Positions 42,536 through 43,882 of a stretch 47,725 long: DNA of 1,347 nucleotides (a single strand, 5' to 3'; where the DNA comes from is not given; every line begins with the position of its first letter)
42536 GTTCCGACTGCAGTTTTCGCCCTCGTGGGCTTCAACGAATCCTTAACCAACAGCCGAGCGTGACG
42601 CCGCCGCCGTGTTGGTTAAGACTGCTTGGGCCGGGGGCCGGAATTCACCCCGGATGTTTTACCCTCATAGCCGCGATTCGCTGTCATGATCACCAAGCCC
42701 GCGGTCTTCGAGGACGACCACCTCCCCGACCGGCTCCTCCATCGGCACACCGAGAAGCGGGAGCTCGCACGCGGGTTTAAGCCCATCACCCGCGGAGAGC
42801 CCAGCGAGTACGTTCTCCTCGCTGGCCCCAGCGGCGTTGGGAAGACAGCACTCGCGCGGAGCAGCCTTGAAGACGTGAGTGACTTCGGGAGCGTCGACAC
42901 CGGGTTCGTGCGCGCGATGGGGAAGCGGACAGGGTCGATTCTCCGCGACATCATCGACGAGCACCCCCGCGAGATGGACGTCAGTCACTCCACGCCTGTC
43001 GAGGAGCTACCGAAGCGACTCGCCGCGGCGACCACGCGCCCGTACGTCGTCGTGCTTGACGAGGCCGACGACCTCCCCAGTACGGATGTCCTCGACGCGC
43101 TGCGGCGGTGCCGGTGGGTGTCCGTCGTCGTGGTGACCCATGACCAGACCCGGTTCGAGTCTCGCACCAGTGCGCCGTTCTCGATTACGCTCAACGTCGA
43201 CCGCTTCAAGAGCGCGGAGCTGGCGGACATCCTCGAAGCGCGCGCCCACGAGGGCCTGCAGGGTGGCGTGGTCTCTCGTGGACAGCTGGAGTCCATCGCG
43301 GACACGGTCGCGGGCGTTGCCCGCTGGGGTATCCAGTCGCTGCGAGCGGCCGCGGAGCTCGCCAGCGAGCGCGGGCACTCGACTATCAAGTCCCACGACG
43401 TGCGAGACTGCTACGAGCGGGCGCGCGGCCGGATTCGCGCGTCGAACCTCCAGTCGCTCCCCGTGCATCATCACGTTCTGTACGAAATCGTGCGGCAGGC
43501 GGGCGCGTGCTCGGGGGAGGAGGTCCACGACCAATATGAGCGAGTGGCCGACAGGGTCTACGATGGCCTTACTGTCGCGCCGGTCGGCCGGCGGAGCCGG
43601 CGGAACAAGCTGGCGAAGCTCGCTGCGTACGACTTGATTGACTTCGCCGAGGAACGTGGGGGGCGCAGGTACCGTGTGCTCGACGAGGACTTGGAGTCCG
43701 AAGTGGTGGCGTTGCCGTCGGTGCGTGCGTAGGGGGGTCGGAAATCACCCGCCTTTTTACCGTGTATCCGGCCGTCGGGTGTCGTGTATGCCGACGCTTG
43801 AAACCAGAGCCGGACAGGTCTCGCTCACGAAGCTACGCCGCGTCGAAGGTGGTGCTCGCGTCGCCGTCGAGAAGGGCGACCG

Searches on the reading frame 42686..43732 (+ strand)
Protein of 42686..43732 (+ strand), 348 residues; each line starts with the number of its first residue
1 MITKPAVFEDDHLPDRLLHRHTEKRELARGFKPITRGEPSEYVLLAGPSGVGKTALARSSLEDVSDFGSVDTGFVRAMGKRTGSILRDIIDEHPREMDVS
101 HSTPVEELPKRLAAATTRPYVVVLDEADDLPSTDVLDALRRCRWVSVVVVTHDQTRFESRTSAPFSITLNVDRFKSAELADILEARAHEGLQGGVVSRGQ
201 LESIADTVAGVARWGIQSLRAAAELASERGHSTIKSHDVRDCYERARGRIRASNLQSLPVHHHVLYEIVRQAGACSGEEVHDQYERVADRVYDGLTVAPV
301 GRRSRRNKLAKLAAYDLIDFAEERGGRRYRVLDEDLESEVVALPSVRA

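Call 43: search_protein_families(library=pfam, proteins=[window:42686-43732:+], max_evalue=0.01)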
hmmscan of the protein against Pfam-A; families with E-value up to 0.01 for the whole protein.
window:42686-43732:+ (348 aa): 9 families
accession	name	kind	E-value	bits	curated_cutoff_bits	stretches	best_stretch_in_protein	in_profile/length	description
PF22703.2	Cdc6_lid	-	2.4e-11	43.8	27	1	181-242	2-66/68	Cdc6 AAA+ ATPase-type lid domain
PF13191.12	AAA_16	-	1.5e-10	42.3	32.6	1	17-142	2-158/167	AAA ATPase domain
PF13401.12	AAA_22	-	9.8e-07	29.6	27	1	43-142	8-107/130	AAA domain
PF00004.35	AAA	-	0.0002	22.2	21.2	1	43-133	1-72/131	ATPase family associated with various cellular activities (AAA)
PF02562.22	PhoH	-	0.0012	18.8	27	0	120-183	121-184/205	PhoH-like protein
PF07728.20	AAA_5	-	0.0014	19.1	22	0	43-139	2-86/139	AAA domain (dynein-related subfamily)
PF03266.21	NTPase_1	-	0.0081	16.5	23.9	0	43-93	2-56/168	NTPase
PF01637.24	ATPase_2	-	0.0087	16.3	33.2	0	34-84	14-63/225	ATPase domain predominantly from Archaea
PF05673.19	DUF815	-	0.0088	15.7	23.8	0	15-65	28-78/249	Protein of unknown function (DUF815)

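Call 47: find_related_loci(query=window:42686-43732:+, collection=viral_contigs, flank=6000)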
Query window:42686-43732:+ (348 aa) in viral_contigs; peptide patterns used: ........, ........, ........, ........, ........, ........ (x = any residue, [..] = any of these).
4 stretches matched a pattern; 2 encode a relative of the query (tblastn E <= 1e-3); 2 distinct loci.
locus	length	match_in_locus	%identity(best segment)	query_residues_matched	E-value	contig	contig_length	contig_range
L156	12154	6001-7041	85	1-347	0e+0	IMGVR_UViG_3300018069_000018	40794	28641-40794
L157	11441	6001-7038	84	1-346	0e+0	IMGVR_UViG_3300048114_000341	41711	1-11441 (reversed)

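Call 54: search_dna_similar(query=window:42686-43732:+, collection=phages, mode=protein, max_rows=15)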
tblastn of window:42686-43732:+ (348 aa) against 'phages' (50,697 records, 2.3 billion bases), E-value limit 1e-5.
Records with a match: 10; places in all: 10; records where one place covers at least 80% of the query: 10.
Best place of each record, by identity: <60% 10.
By first word of the organism name: Halorubrum 3; Halobacterium 2; Saline 2; Haloarcula 1; Haloarchaeal 1; Haloferax 1.
By host as written in the record: Halobacterium salinarum strain S9 2; - 2; Natrinema sp. J7-1 2; Halorubrum coriense 1; Haloarcula hispanica 1; Natrinema thermotolerans A29 1; Haloferax sp. Atlit 48N 1.
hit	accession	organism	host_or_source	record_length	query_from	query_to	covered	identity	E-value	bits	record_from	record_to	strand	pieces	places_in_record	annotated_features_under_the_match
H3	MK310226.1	Halobacterium phage ChaoS9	Halobacterium salinarum strain S9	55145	1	344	99%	46.0%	2e-85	287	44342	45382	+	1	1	orc1: Orc1-type DNA replication protein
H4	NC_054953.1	Halobacterium phage ChaoS9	Halobacterium salinarum strain S9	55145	1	344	99%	46.0%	2e-85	287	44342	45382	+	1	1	orc1: Orc1-type DNA replication protein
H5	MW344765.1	Halorubrum virus Humcor1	Halorubrum coriense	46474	1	342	98%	44.4%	7e-62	219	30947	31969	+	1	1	orc1: Orc1 replication protein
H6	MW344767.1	Haloarcula virus Harhisp1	Haloarcula hispanica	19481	1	341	98%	44.5%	2e-75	258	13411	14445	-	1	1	rep: Orc1-type DNA replication protein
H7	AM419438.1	Halorubrum virus BJ1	hypersaline lake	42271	1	340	98%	41.8%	4e-75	257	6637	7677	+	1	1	hypothetical protein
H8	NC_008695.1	Halorubrum virus BJ1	hypersaline lake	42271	1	340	98%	41.8%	4e-75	257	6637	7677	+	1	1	AAA family ATPase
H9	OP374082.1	Haloarchaeal virus HJTV-4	Natrinema thermotolerans A29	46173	1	340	98%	37.1%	3e-48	180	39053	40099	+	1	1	AAA family ATPase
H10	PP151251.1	Haloferax phage LSV-48N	Haloferax sp. Atlit 48N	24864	1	333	96%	32.4%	8e-33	134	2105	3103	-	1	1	hypothetical protein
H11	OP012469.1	Saline Natrinema sp. J7-1 virus 2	Natrinema sp. J7-1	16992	1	333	96%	31.7%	5e-31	129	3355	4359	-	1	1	Orc1/Cdc6 superfamily protein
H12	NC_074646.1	Saline Natrinema sp. J7-1 virus 2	Natrinema sp. J7-1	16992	1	333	96%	31.7%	5e-31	129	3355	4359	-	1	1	Orc1/Cdc6 superfamily protein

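Call 55: search_dna_similar(query=window:42686-43732:+, collection=plasmids, mode=protein, max_rows=25)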
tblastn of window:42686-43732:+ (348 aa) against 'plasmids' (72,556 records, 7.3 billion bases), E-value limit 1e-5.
Records with a match: 214; places in all: 269; records where one place covers at least 80% of the query: 192.
Best place of each record, by identity: <60% 214.
By first word of the organism name: Haloarcula 31; Halobacterium 25; Natrinema 17; Haladaptatus 16; Haloferax 10; Halorussus 9; Haloplanus 8; Halobaculum 8; Halorubrum 7; Natronosalvus 6; and 39 more.
By predicted mobility (MOB-suite, as given by PLSDB): non-mobilizable 213; conjugative 1.
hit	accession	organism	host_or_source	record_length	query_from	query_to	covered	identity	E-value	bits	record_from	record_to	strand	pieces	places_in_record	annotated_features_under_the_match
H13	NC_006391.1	Haloarcula marismortui ATCC 43049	-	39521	1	347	100%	41.8%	9e-73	252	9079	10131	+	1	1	AAA family ATPase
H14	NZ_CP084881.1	Natrinema halophilum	pure culture,salt mine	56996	1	344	99%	42.0%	6e-68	238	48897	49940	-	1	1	AAA family ATPase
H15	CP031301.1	Natrinema thermotolerans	Cell culture,Korean salt-fermented food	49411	1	344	99%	39.6%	1e-55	202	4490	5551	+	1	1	AAA family ATPase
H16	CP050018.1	Haloarcula sp. JP-L23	-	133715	1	302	87%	44.3%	5e-59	212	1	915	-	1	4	none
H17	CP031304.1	Natrinema thermotolerans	Cell culture,Korean salt-fermented food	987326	1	340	98%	37.1%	9e-48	180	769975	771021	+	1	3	AAA family ATPase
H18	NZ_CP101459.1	Natrononativus amylolyticus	cell culture,sediment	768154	1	331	95%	34.5%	3e-45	172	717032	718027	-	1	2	Cdc6/Cdc18 family protein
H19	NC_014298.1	Halalkalicoccus jeotgali B3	-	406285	1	331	95%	34.4%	3e-44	169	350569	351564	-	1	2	Cdc6/Cdc18 family protein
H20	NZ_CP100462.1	Salinigranum marinum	cell culture,Saline soil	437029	1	331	95%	34.0%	9e-40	156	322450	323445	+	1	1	orc1/cdc6 family replication initiation protein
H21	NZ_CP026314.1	Salinigranum rubrum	cell culture,marine solar saltern brine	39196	1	334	96%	33.3%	1e-28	124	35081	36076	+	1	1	Cdc6/Cdc18 family protein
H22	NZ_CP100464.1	Salinigranum marinum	cell culture,Saline soil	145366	1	329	95%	33.7%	1e-38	153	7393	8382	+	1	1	orc1/cdc6 family replication initiation protein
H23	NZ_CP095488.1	Halorientalis marina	cell culture,salt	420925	1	346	99%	32.0%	5e-32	134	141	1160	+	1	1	Cdc6/Cdc18 family protein | hypothetical protein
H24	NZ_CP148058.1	Halobacterium salinarum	Whole genome,Hypersaline lake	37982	1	334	96%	32.9%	4e-33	137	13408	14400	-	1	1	Cdc6/Cdc18 family protein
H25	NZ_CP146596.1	Halobacterium salinarum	-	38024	1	334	96%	32.9%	4e-33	137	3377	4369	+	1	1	Cdc6/Cdc18 family protein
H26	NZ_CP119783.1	Haladaptatus sp. YSMS36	cell culture,sediment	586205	1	330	95%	33.2%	2e-35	144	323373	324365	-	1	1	Cdc6/Cdc18 family protein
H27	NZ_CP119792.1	Haladaptatus sp. QDMS2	cell culture,sediment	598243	1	330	95%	33.2%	2e-35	144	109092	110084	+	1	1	Cdc6/Cdc18 family protein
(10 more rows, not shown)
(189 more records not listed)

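Call 59: get_annotated_region(hit=H5, flank=6000)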
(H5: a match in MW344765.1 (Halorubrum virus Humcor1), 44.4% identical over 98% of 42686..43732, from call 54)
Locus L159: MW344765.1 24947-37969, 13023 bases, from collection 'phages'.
description: Halorubrum virus Humcor1, complete genome.
organism: Halorubrum virus Humcor1 (NCBI taxid 2809244)
taxonomy: Viruses; Duplodnaviria; Heunggongvirae; Uroviricota; Caudoviricetes; Kirjokansivirales; Graaviviridae
host: Halorubrum coriense; source: virus stock CC1 produced from Halorubrum coriense; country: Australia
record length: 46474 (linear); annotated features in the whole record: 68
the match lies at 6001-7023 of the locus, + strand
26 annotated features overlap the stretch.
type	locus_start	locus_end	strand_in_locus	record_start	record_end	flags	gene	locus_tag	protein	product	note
CDS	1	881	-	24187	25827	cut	-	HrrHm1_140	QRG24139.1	hypothetical protein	-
CDS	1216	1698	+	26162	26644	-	-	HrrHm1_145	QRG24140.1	YbaK/EbsC family protein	conserved domain (PSSMID 239824) YbaK-family.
CDS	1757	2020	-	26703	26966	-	-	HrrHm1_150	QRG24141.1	hypothetical protein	-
CDS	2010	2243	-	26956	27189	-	-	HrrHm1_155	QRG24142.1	hypothetical protein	-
CDS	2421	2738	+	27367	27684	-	-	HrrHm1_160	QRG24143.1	hypothetical protein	-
CDS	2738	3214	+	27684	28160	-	-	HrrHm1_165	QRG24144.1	hypothetical protein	-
CDS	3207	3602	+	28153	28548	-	-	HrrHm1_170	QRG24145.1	hypothetical protein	-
CDS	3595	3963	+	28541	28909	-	-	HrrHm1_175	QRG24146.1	hypothetical protein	-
CDS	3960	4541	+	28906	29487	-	-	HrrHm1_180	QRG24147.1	hypothetical protein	-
CDS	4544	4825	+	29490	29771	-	-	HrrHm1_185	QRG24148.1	hypothetical protein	-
CDS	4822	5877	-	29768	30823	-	-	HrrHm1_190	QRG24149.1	DUF4352 domain protein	contains two repeated DUF4352 domains; pfam11611 (PSSMID 314483) Domain of unknown function (DUF4352); Members of these ...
CDS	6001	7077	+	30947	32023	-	orc1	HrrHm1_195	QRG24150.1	Orc1 replication protein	conserved domain TIGR02928 (PSSMID 274354) orc1/cdc6 family replication initiation protein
CDS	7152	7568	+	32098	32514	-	-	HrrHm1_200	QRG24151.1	hypothetical protein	-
CDS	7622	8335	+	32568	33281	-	-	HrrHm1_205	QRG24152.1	DUF1828 domain protein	conserved domain pfam08861 (PSSMID 312413), domain of unknown function DUF1828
CDS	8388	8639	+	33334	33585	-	-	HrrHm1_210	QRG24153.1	hypothetical protein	-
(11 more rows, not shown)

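Call 60: get_annotated_region(hit=H6, flank=9000)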
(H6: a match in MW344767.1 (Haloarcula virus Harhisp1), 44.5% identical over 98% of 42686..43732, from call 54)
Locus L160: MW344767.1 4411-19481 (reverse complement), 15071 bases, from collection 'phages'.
description: Haloarcula virus Harhisp1, complete genome.
organism: Haloarcula virus Harhisp1 (NCBI taxid 2809246)
taxonomy: Viruses; Monodnaviria; Trapavirae; Saleviricota; Huolimaviricetes; Haloruvirales; Pleolipoviridae
host: Haloarcula hispanica; source: -; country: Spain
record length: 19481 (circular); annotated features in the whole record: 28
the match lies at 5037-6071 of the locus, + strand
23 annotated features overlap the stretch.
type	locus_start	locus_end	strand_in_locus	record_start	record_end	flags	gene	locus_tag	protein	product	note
CDS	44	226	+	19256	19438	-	-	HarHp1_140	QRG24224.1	hypothetical protein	-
CDS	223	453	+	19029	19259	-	-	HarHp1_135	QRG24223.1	hypothetical protein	-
CDS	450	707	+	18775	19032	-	-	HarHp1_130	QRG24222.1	hypothetical protein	similar to hypothetical protein AVP39972 [Halorubrum pleomorphic virus 9]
CDS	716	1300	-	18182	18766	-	-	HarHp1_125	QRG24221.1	hypothetical protein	-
CDS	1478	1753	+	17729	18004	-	-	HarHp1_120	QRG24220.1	CopG family protein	-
CDS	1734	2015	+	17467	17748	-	-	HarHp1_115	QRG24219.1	RelE/ParE toxin domain family protein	-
CDS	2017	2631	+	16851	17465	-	-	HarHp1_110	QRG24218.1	hypothetical protein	predicted N-terminal transmembrane domain (Phobius)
CDS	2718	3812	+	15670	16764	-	-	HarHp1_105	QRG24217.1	hypothetical protein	-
CDS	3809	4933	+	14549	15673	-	-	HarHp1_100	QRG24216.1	hypothetical protein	-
CDS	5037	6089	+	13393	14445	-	rep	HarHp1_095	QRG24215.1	Orc1-type DNA replication protein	Orc1-type DNA replication protein Rep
CDS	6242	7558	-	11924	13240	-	-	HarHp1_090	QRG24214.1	YjbI family pentapeptide-repeat protein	predicted C-terminal transmembrane domain (Phobius); pentapeptide repeat protein (IPR001646)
CDS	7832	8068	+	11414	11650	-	-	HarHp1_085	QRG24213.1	hypothetical protein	-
CDS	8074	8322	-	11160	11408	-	-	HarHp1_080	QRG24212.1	winged helix DNA-binding domain protein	-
CDS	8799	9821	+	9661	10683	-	-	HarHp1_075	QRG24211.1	XerC/D-like integrase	-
misc_recomb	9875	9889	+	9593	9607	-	-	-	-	-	attP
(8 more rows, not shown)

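Call 61: get_annotated_region(hit=H7, flank=7000)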
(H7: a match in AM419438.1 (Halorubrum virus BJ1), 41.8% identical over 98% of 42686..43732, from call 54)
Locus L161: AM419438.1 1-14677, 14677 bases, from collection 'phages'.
description: Archaeal BJ1 virus complete genome.
organism: Halorubrum virus BJ1 (NCBI taxid 416419)
taxonomy: Viruses; Duplodnaviria; Heunggongvirae; Uroviricota; Caudoviricetes; Kirjokansivirales; Graaviviridae; Beejeyvirus; Beejeyvirus BJ1
host: -; source: hypersaline lake; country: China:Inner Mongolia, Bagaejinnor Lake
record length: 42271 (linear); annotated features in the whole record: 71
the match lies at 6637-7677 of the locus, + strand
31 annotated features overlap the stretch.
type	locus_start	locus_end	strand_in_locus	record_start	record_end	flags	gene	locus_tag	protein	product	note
CDS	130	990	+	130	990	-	-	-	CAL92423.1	hypothetical protein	ORF1; putative glycosyl transferase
CDS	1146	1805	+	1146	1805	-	-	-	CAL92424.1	hypothetical protein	ORF2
CDS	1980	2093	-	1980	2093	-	-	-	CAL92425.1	hypothetical protein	ORF3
CDS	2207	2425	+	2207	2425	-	-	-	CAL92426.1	hypothetical protein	ORF4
CDS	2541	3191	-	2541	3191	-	-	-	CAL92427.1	hypothetical protein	ORF5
CDS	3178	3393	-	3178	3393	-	-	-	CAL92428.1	hypothetical protein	ORF6; possibly belonging to a family of metal regulated homodimeric repressors with a winged helix DNA binding domain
CDS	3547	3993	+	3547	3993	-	-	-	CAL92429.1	hypothetical protein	ORF7; Valine start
CDS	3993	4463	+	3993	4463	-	-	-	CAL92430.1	hypothetical protein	ORF8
CDS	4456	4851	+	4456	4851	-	-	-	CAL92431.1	hypothetical protein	ORF9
CDS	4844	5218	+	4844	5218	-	-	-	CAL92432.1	hypothetical protein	ORF10; might contain a SWIM zinc finger capable of mediation DNA or protein interactions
CDS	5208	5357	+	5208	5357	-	-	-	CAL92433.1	hypothetical protein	ORF11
CDS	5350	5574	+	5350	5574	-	-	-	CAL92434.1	hypothetical protein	ORF12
CDS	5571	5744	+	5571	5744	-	-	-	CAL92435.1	hypothetical protein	ORF13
CDS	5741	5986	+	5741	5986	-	-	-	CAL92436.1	hypothetical protein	ORF14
CDS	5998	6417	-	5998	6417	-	-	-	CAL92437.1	hypothetical protein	ORF15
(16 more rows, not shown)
